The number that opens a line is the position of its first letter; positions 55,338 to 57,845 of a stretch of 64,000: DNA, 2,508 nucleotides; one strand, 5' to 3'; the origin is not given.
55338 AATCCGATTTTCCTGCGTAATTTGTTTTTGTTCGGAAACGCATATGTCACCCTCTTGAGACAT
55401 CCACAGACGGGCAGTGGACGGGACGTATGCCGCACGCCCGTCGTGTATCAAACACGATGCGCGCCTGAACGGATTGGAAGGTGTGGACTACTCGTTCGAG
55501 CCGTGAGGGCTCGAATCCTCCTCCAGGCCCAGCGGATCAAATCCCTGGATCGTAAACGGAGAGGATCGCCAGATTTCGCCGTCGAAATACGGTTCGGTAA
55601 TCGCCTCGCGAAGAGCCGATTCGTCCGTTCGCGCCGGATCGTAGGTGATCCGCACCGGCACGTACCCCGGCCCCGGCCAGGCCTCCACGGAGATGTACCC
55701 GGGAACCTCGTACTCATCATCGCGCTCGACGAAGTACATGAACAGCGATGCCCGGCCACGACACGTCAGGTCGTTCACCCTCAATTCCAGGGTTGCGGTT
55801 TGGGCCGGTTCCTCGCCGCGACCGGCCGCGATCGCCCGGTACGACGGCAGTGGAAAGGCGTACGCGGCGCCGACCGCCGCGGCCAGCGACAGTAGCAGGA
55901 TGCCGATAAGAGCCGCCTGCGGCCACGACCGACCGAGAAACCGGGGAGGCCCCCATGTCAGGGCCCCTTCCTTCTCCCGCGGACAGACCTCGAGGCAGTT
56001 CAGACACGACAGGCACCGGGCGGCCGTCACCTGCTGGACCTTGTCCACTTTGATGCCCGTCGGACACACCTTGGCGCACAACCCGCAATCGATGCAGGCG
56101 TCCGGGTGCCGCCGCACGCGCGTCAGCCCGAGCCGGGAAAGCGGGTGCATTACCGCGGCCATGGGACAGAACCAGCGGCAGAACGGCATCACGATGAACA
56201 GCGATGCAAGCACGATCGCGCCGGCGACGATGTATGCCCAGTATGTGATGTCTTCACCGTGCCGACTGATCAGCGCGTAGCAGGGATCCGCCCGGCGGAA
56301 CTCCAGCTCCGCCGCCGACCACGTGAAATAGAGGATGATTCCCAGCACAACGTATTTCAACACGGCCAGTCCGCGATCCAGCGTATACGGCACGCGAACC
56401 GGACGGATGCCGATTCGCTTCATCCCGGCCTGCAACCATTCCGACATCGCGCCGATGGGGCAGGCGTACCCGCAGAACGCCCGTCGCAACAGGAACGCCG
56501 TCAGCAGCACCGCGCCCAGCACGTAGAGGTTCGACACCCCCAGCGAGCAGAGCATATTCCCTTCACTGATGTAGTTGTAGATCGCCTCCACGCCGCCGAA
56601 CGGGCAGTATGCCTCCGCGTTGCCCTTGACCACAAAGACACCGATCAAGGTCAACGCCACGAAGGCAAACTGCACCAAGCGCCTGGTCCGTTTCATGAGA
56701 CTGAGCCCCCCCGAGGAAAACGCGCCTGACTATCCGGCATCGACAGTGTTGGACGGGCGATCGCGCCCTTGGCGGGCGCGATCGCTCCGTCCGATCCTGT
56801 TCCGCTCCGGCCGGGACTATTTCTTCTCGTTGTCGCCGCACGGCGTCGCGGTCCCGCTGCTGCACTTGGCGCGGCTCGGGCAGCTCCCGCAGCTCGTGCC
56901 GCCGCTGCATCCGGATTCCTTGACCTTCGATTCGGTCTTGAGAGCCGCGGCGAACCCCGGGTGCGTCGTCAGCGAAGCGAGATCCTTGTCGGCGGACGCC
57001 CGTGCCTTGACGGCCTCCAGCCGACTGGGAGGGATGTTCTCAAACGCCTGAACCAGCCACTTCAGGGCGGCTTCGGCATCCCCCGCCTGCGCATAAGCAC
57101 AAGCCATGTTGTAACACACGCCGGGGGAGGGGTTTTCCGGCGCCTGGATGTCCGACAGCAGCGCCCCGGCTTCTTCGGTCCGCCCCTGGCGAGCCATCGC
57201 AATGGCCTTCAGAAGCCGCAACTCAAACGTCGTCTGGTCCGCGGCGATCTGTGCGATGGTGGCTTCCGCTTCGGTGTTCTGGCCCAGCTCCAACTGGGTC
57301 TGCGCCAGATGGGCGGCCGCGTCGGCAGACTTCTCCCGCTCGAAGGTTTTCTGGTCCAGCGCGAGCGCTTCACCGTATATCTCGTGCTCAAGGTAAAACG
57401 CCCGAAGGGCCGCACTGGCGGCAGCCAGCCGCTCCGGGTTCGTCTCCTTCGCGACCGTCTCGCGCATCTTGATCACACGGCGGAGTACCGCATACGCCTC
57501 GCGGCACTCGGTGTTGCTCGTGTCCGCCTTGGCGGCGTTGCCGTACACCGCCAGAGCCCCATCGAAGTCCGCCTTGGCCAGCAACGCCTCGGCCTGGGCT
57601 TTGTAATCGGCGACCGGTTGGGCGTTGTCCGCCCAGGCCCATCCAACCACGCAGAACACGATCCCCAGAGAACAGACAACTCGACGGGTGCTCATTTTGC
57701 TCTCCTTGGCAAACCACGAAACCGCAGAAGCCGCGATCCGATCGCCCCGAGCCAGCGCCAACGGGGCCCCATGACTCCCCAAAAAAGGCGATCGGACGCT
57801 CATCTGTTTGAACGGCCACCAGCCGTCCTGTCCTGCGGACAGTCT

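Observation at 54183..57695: Candidate metal/redox module: a CcoG/NapH-like polyferredoxin paired with a secreted repeat-built Cys-rich protein and a TPR protein with a Cys tail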

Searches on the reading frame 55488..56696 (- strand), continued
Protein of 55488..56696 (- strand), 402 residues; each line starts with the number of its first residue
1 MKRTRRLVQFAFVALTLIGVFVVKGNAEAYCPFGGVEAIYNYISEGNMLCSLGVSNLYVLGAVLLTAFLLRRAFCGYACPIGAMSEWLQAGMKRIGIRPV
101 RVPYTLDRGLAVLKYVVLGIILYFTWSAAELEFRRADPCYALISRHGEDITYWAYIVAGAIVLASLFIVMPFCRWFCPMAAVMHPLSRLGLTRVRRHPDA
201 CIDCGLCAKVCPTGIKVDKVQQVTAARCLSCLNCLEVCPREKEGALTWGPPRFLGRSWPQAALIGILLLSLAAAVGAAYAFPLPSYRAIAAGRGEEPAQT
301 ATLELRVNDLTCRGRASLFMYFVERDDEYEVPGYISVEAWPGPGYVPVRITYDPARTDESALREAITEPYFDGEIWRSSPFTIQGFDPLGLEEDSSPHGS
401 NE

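Call 69: search_protein_families(library=pfam, proteins=[L072:5384-7969:+, L085:5722-7992:+, L064:5487-7934:+, L087:5373-7832:+, L037:5681-7966:+, L015:7201-7857:+, L013:6721-7686:+, L021:6669-7742:+], max_evalue=0.001)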
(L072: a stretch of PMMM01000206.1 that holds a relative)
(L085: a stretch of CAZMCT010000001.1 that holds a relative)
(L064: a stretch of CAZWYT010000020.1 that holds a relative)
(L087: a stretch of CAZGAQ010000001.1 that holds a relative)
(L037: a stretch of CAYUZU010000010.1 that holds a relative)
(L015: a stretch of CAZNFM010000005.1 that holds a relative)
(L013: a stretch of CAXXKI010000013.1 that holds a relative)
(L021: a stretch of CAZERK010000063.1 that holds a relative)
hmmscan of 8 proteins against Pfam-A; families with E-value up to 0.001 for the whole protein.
L072:5384-7969:+ (862 aa): 4 families
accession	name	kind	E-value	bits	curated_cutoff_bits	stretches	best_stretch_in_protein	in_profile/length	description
PF02517.21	Rce1-like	-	3.6e-20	72.5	22.4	1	698-786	3-93/93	Type II CAAX prenyl endopeptidase Rce1-like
PF12679.13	ABC2_membrane_2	-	1.2e-19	71.1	27.2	1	116-544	2-274/283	ABC-2 family transporter protein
PF12698.13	ABC2_membrane_3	-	1.6e-16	60.8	31.6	1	259-541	98-342/347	ABC-2 family transporter protein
PF12730.13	ABC2_membrane_4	-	2.3e-06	28.1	27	1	352-482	56-172/179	ABC-2 family transporter protein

L085:5722-7992:+ (757 aa): 4 families
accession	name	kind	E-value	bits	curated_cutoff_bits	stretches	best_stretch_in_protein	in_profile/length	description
PF12679.13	ABC2_membrane_2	-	4.8e-20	72.4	27.2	1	10-415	2-247/283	ABC-2 family transporter protein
PF12698.13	ABC2_membrane_3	-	8.8e-20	71.5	31.6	1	23-438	1-345/347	ABC-2 family transporter protein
PF02517.21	Rce1-like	-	9.8e-20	71.1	22.4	1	593-679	4-92/93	Type II CAAX prenyl endopeptidase Rce1-like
PF12730.13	ABC2_membrane_4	-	7.8e-07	29.7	27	1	246-378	56-174/179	ABC-2 family transporter protein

L064:5487-7934:+ (816 aa): 4 families
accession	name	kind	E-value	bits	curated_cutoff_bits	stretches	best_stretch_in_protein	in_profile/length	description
PF12698.13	ABC2_membrane_3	-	1.2e-20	74.3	31.6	1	91-486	2-328/347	ABC-2 family transporter protein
PF12679.13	ABC2_membrane_2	-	4.8e-20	72.4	27.2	1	77-482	2-246/283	ABC-2 family transporter protein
PF02517.21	Rce1-like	-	4.9e-18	65.6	22.4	1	661-747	4-92/93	Type II CAAX prenyl endopeptidase Rce1-like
PF12730.13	ABC2_membrane_4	-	1e-06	29.3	27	1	315-445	57-173/179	ABC-2 family transporter protein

L087:5373-7832:+ (820 aa): 5 families
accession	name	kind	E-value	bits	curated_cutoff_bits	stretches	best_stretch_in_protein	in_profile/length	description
PF02517.21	Rce1-like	-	2.4e-18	66.6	22.4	1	667-754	3-92/93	Type II CAAX prenyl endopeptidase Rce1-like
PF12698.13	ABC2_membrane_3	-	3.1e-18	66.4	31.6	1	210-509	60-341/347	ABC-2 family transporter protein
PF12679.13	ABC2_membrane_2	-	1.2e-16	61.3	27.2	1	74-490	2-247/283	ABC-2 family transporter protein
PF12730.13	ABC2_membrane_4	-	8.6e-07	29.5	27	1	321-452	56-173/179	ABC-2 family transporter protein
PF01061.29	ABC2_membrane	-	4.2e-06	26.9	26.9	1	319-452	51-173/211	ABC-2 type transporter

L037:5681-7966:+ (762 aa): 4 families
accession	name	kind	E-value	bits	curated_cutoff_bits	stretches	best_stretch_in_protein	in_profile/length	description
PF02517.21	Rce1-like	-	1.5e-20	73.7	22.4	1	600-687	3-92/93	Type II CAAX prenyl endopeptidase Rce1-like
PF12679.13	ABC2_membrane_2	-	2.1e-19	70.3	27.2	1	19-446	2-274/283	ABC-2 family transporter protein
PF12698.13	ABC2_membrane_3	-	2.7e-14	53.5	31.6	1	190-434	110-333/347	ABC-2 family transporter protein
PF12730.13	ABC2_membrane_4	-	3.5e-07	30.8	27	1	254-385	56-173/179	ABC-2 family transporter protein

L015:7201-7857:+ (219 aa): 11 families
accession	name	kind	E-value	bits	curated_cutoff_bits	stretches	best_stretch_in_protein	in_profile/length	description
PF04362.19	Iron_traffic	-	8e-15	54.8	27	1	148-217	6-75/88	Bacterial Fe(2+) trafficking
PF14559.12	TPR_19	-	9.2e-10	39.2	25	1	50-99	1-50/68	Tetratricopeptide repeat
PF13432.12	TPR_16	-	5.8e-08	33.5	32.7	1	46-97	3-54/65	Tetratricopeptide repeat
PF13431.12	TPR_17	-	7.6e-08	32.5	24.4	0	63-91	2-30/34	Tetratricopeptide repeat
PF13428.12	TPR_14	-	1.1e-07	32.2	23.5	1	45-82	6-43/44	Tetratricopeptide repeat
PF13424.12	TPR_12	-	1.9e-07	31.6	30.1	1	45-105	8-76/77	Tetratricopeptide repeat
PF07719.23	TPR_2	-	5.2e-07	29.7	27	0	42-72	3-33/34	Tetratricopeptide repeat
PF00515.34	TPR_1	-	3.2e-06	27.1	27.8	0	44-72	5-33/34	Tetratricopeptide repeat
PF13414.12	TPR_11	-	2.3e-05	24.4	26.8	0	49-84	3-38/42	TPR repeat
PF13181.12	TPR_8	-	0.00042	20.7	25.7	0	43-71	4-32/34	Tetratricopeptide repeat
PF13176.12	TPR_7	-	0.00048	20.5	27.9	0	45-70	4-29/36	Tetratricopeptide repeat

L013:6721-7686:+ (322 aa): 0 families

L021:6669-7742:+ (358 aa): 0 families

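Call 76: search_protein_families(library=pfam, proteins=[L012:2775-4028:+, L011:5225-6520:-, L043:6670-7473:+, L046:4490-5602:+, L050:1511-2359:+, L046:6151-7026:+, L044:10862-13501:-, L046:9285-10763:-, L087:9285-11642:+, L056:11506-13239:-], max_evalue=0.0001)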
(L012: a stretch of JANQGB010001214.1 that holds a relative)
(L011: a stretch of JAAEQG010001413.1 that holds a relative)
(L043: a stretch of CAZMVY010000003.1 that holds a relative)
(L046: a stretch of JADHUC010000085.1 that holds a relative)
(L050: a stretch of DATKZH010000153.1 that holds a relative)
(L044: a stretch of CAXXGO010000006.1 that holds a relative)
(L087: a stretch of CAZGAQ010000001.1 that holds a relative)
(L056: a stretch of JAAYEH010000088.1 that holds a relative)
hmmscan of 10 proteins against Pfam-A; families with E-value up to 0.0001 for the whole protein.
L012:2775-4028:+ (418 aa): 0 families

L011:5225-6520:- (432 aa): 0 families

L043:6670-7473:+ (268 aa): 0 families

L046:4490-5602:+ (371 aa): 1 family
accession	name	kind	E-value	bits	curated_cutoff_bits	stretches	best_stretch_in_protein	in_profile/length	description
PF13462.12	Thioredoxin_4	-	3.2e-05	24.6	23.2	0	87-125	21-55/165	Thioredoxin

L050:1511-2359:+ (283 aa): 0 families

L046:6151-7026:+ (292 aa): 0 families

L044:10862-13501:- (880 aa): 8 families
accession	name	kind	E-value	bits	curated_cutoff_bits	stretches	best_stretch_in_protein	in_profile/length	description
PF00072.30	Response_reg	-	1.5e-61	205.8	30.2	2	353-464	1-110/111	Response regulator receiver domain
PF00990.26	GGDEF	-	2.9e-45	154.4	23.8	1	161-315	3-160/161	Diguanylate cyclase, GGDEF domain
PF13487.12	HD_5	-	1.9e-29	103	27.2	1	703-843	34-170/170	HD domain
PF01590.32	GAF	-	4.4e-16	60.1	22.4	1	507-644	2-133/133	GAF domain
PF13492.12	GAF_3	-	2.8e-14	54.1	27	1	507-644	2-127/129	GAF domain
PF01966.28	HD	-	2.9e-13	50.6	22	1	678-811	4-115/116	HD domain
PF13185.12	GAF_2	-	2e-12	47.9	28.6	1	505-645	2-136/136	GAF domain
PF23198.2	PDE8A_N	-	1.2e-06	28.9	29.6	0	360-446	21-110/147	PDE8A-like, N-terminal domain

L046:9285-10763:- (493 aa): 2 families
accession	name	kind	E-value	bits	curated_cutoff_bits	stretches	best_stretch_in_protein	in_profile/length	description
PF07596.16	SBP_bac_10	-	2.3e-57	195.5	23.3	1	190-474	1-267/268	Protein of unknown function (DUF1559)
PF07963.17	N_methyl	-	8.7e-08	31.9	21.2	1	161-186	2-27/27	Prokaryotic N-terminal methylation motif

L087:9285-11642:+ (786 aa): 3 families
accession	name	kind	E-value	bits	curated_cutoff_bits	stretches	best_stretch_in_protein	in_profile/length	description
PF04545.22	Sigma70_r4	-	2.2e-15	56.3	24.1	1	728-776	2-50/50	Sigma-70, region 4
PF08281.18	Sigma70_r4_2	-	8.8e-15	54.5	25.7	1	724-774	4-54/54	Sigma-70, region 4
PF04542.20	Sigma70_r2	-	9.2e-12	45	24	1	625-691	1-69/71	Sigma-70 region 2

L056:11506-13239:- (578 aa): 2 families
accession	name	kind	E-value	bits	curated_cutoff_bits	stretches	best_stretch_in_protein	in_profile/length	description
PF19051.5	GFO_IDH_MocA_C2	-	1.6e-20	74.2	23.3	1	322-386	36-98/254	Oxidoreductase family, C-terminal alpha/beta domain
PF01408.29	GFO_IDH_MocA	-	5.7e-15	56.5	24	1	198-282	27-113/120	Oxidoreductase family, NAD-binding Rossmann fold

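Call 78: search_protein_families(library=pfam, proteins=[L046:5646-6194:+, L069:5732-6244:+, L050:554-1084:+, L024:2710-3204:+, L060:5458-6090:+, L035:2281-2787:+, L046:6151-7026:+, L024:3051-3893:+, L060:6063-6779:+, L072:4905-5705:+], max_evalue=0.01)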
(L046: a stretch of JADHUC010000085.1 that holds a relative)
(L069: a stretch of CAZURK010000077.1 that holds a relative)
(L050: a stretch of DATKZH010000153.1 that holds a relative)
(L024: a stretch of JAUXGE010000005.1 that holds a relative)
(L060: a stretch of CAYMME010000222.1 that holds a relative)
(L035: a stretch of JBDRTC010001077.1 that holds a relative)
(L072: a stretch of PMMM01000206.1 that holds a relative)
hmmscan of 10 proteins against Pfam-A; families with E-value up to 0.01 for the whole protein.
L046:5646-6194:+ (183 aa): 2 families
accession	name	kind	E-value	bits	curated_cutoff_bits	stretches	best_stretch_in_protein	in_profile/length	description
PF13462.12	Thioredoxin_4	-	0.0059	17.3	23.2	0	73-129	15-65/165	Thioredoxin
PF05055.17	DUF677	-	0.0085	15.5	29.1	0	28-72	164-209/336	Protein of unknown function (DUF677)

L069:5732-6244:+ (171 aa): 0 families

L050:554-1084:+ (177 aa): 0 families

L024:2710-3204:+ (165 aa): 0 families

L060:5458-6090:+ (211 aa): 0 families

L035:2281-2787:+ (169 aa): 1 family
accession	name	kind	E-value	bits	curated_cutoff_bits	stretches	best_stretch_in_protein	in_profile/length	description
PF13462.12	Thioredoxin_4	-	0.00072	20.2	23.2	1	60-120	13-66/165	Thioredoxin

L046:6151-7026:+ (292 aa): 0 families

L024:3051-3893:+ (281 aa): 0 families

L060:6063-6779:+ (239 aa): 1 family
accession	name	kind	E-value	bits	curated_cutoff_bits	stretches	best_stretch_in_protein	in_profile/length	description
PF13386.12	DsbD_2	-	1.1e-16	61.7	24.9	1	22-228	3-198/199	Cytochrome C biogenesis protein transmembrane region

L072:4905-5705:+ (267 aa): 2 families
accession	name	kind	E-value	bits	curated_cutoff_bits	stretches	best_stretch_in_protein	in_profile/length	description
PF00005.33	ABC_tran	-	1.5e-35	123.2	25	1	36-178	2-136/137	ABC transporter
PF13304.12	AAA_21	-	4.5e-10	40.5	27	1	134-208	221-298/304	AAA domain, putative AbiEii toxin, Type IV TA system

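Call 80: search_protein_families(library=ncbifam, proteins=[L046:5646-6194:+, L069:5732-6244:+, L050:554-1084:+, L024:2710-3204:+, L060:5458-6090:+, L035:2281-2787:+, L060:6063-6779:+, L050:1626-2315:+, L046:6151-7026:+, L046:4490-5602:+], max_evalue=0.01)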
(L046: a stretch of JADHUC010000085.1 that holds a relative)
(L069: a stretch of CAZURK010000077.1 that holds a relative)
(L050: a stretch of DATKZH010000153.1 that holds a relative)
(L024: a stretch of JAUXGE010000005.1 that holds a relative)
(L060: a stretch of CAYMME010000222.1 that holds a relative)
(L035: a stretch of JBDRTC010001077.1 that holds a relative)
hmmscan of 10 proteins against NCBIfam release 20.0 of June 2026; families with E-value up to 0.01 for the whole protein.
L046:5646-6194:+ (183 aa): 1 family
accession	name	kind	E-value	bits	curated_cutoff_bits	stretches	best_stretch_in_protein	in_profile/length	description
NF040494.1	nitrored_ArsF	subfamily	2.7e-29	101.7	60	1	74-176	1-104/106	nitrophenyl compound nitroreductase subunit ArsF family protein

L069:5732-6244:+ (171 aa): 1 family
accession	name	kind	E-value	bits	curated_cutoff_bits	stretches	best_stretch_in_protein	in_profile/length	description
NF040494.1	nitrored_ArsF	subfamily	2.5e-29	101.8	60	1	65-167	1-104/106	nitrophenyl compound nitroreductase subunit ArsF family protein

L050:554-1084:+ (177 aa): 1 family
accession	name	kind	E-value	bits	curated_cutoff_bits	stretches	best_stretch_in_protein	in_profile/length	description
NF040494.1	nitrored_ArsF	subfamily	4.8e-36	123.3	60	1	67-171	1-106/106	nitrophenyl compound nitroreductase subunit ArsF family protein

L024:2710-3204:+ (165 aa): 1 family
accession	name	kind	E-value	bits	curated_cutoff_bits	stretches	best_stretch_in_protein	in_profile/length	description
NF040494.1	nitrored_ArsF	subfamily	5.6e-32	110.3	60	1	57-158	2-104/106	nitrophenyl compound nitroreductase subunit ArsF family protein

L060:5458-6090:+ (211 aa): 1 family
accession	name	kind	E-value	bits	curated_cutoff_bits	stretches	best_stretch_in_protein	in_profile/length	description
NF040494.1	nitrored_ArsF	subfamily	3.6e-30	104.5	60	1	103-204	2-104/106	nitrophenyl compound nitroreductase subunit ArsF family protein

L035:2281-2787:+ (169 aa): 1 family
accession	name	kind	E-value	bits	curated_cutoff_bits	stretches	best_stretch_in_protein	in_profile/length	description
NF040494.1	nitrored_ArsF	subfamily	4.9e-31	107.2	60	1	63-166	1-105/106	nitrophenyl compound nitroreductase subunit ArsF family protein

L060:6063-6779:+ (239 aa): 1 family
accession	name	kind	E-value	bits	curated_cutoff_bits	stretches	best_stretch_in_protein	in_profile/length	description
NF040495.1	tranport_ArsG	equivalog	2.2e-87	292.1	200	1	16-233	5-223/225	aromatic aminobenezylarsenical efflux permease ArsG family transporter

L050:1626-2315:+ (230 aa): 1 family
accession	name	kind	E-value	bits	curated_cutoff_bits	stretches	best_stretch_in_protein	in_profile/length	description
NF040495.1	tranport_ArsG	equivalog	5.4e-92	307.2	200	1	7-225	5-224/225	aromatic aminobenezylarsenical efflux permease ArsG family transporter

L046:6151-7026:+ (292 aa): 1 family
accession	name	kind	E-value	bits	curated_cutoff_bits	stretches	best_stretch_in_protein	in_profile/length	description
NF040495.1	tranport_ArsG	equivalog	1.1e-81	273.6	200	1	47-286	4-223/225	aromatic aminobenezylarsenical efflux permease ArsG family transporter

L046:4490-5602:+ (371 aa): 1 family
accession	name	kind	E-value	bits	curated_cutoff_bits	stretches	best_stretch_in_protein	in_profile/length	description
NF040494.1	nitrored_ArsF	subfamily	2.1e-64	214.5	60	2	81-184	2-106/106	nitrophenyl compound nitroreductase subunit ArsF family protein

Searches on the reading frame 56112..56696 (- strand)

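Call 106: search_protein_families(library=ncbifam, proteins=[window:56112-56696:-], max_evalue=1)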
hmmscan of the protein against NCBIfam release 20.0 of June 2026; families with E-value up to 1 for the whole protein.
window:56112-56696:- (195 aa): 4 families
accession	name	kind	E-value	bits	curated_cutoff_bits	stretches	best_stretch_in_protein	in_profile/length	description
NF046105.1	TransRegNosR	equivalog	8.3e-11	40.9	1000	1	59-184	483-611/680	transcriptional regulator NosR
NF007013.0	PRK09477.1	equivalog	2.5e-10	39.9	234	1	5-194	28-218/286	quinol dehydrogenase ferredoxin subunit NapH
TIGR02163.1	napH_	subfamily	5.1e-10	39.3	213.05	1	4-194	4-195/255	NapH/MauN family ferredoxin-type protein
TIGR02745.1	ccoG_rdxA_fixG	equivalog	0.5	9.2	316.7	2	33-81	142-190/435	cytochrome c oxidase accessory protein CcoG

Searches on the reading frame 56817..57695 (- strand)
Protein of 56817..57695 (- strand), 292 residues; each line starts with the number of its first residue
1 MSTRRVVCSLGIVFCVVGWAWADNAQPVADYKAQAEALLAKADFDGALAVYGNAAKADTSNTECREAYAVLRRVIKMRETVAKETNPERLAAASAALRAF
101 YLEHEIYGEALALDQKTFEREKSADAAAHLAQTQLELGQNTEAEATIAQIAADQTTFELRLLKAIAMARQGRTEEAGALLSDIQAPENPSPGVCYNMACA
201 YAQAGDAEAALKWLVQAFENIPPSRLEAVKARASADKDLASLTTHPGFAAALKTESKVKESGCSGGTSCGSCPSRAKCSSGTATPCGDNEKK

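Call 3: search_protein_families(library=pfam, proteins=[window:56817-57695:-], max_evalue=0.01)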
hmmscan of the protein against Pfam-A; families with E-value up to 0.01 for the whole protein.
window:56817-57695:- (292 aa): 9 families
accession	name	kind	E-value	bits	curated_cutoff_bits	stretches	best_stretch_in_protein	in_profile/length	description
PF14559.12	TPR_19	-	3.9e-09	37.1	25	2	169-232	3-67/68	Tetratricopeptide repeat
PF13428.12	TPR_14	-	6.7e-05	23.6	23.5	0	31-70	4-43/44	Tetratricopeptide repeat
PF07719.23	TPR_2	-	7.3e-05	23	27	0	193-219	3-29/34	Tetratricopeptide repeat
PF13181.12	TPR_8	-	0.00024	21.5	25.7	0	193-219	3-29/34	Tetratricopeptide repeat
PF13432.12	TPR_16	-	0.002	19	32.7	1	130-187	3-63/65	Tetratricopeptide repeat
PF12895.13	ANAPC3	-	0.002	18.8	27.2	0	100-147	32-79/82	Anaphase-promoting complex, cyclosome, subunit 3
PF13176.12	TPR_7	-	0.0064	16.9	27.9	0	194-216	2-24/36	Tetratricopeptide repeat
PF13424.12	TPR_12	-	0.0065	17.1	30.1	0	105-146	24-67/77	Tetratricopeptide repeat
PF13431.12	TPR_17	-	0.0077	16.9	24.4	0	122-144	11-33/34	Tetratricopeptide repeat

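Call 4: search_protein_families(library=ncbifam, proteins=[window:56817-57695:-], max_evalue=0.01)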
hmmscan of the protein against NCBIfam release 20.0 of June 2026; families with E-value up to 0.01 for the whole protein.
window:56817-57695:- (292 aa): 3 families
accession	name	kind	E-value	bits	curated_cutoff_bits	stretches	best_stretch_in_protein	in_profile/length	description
NF047558.1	TPR_END_plus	domain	1.2e-10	41.1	32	1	194-252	2-55/56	TPR end-of-group domain-containing protein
NF040959.1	MamA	equivalog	3.9e-05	23.2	200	1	163-224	43-103/204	magnetosome protein MamA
TIGR02917.1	PEP_TPR_lipo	equivalog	7.6e-05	20.8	312.2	1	91-220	703-832/899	XrtA/PEP-CTERM system TPR-repeat protein PrsT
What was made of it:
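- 56817..57695 (-): Secreted TPR protein (292 aa): N-terminal signal peptide (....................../DN), TPR repeats, and a C-terminal Cys tail. Pfam TPR_19 and NCBIfam TPR_END_plus (calls 3, 4).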

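Call 106: search_protein_families(library=ncbifam, proteins=[window:56817-57695:-], max_evalue=1)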
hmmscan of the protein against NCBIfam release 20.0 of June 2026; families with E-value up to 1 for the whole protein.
window:56817-57695:- (292 aa): 6 families
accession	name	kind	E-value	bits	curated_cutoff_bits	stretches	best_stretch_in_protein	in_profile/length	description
NF047558.1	TPR_END_plus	domain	1.2e-10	41.1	32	1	194-252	2-55/56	TPR end-of-group domain-containing protein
NF040959.1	MamA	equivalog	3.9e-05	23.2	200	1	163-224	43-103/204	magnetosome protein MamA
TIGR02917.1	PEP_TPR_lipo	equivalog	7.6e-05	20.8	312.2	1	91-220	703-832/899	XrtA/PEP-CTERM system TPR-repeat protein PrsT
NF052415.1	T3SS_chap_SctY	equivalog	0.021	15.3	70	1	161-220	10-69/106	type III secretion apparatus assembly chaperone SctY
NF007516.0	PRK10122.1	equivalog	0.098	11.8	534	1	38-134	150-249/297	UTP--glucose-1-phosphate uridylyltransferase GalF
TIGR02795.1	tol_pal_ybgF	equivalog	0.21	12.2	90.1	1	116-152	68-104/119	tol-pal system protein YbgF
